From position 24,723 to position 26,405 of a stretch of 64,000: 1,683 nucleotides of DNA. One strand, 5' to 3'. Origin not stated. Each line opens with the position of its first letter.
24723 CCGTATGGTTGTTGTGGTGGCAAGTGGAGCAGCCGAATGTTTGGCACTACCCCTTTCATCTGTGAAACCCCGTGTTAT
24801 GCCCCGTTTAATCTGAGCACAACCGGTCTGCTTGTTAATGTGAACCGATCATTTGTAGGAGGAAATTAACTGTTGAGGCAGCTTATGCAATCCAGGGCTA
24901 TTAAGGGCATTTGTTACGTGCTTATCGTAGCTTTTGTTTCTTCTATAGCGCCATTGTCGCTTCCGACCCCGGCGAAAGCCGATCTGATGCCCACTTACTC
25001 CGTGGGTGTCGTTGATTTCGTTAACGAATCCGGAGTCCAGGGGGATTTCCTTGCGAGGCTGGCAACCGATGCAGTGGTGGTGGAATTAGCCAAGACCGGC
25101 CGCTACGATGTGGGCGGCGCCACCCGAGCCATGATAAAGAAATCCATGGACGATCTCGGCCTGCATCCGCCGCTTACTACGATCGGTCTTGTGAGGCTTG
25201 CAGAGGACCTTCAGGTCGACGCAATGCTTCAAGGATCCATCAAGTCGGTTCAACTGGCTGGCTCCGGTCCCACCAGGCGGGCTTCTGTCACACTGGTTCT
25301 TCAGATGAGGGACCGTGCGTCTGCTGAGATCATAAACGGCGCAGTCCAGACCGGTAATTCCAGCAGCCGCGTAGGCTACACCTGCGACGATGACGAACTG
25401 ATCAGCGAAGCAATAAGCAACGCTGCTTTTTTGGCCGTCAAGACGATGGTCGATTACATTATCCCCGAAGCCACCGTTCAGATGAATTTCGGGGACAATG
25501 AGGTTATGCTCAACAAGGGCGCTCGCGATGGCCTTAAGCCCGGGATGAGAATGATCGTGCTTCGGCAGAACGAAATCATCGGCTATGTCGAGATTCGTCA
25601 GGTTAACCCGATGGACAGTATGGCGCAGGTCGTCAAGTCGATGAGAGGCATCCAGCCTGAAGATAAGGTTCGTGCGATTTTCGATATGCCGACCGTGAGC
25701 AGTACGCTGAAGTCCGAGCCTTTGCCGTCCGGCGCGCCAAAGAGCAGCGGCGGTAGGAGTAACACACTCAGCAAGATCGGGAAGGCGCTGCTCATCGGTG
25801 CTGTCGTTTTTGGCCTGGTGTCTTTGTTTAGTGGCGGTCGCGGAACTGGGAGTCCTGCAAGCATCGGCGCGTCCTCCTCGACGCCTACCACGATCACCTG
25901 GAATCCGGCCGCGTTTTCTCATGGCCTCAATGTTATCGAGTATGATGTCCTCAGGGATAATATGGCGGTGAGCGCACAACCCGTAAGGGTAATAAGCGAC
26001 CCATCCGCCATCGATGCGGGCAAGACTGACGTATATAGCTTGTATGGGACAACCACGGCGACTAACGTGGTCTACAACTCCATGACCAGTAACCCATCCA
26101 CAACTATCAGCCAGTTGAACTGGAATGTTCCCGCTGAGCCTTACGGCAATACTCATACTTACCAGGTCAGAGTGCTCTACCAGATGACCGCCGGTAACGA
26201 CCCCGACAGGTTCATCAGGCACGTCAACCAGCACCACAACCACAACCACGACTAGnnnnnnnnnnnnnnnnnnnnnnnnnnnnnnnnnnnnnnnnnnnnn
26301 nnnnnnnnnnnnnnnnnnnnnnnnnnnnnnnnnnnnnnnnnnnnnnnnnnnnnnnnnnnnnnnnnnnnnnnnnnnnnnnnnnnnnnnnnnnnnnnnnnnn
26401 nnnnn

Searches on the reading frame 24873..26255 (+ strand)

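Call 15: search_protein_families(library=pfam, proteins=[window:24873-26255:+], max_evalue=0.001)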
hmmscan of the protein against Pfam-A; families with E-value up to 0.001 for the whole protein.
window:24873-26255:+ (460 aa): 0 families

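Call 47: search_protein_families(library=pfam, proteins=[window:24873-26255:+], max_evalue=0.05)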
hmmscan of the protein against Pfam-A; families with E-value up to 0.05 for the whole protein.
window:24873-26255:+ (460 aa): 2 families
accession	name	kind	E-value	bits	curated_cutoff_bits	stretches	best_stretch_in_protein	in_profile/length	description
PF04085.20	MreC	-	0.0028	17.9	28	1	208-247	10-45/147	Rod shape-determining protein MreC, barrel core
PF16538.11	FlgT_C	-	0.0047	17.8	27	0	208-236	1-29/77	Flagellar assembly protein T, C-terminal domain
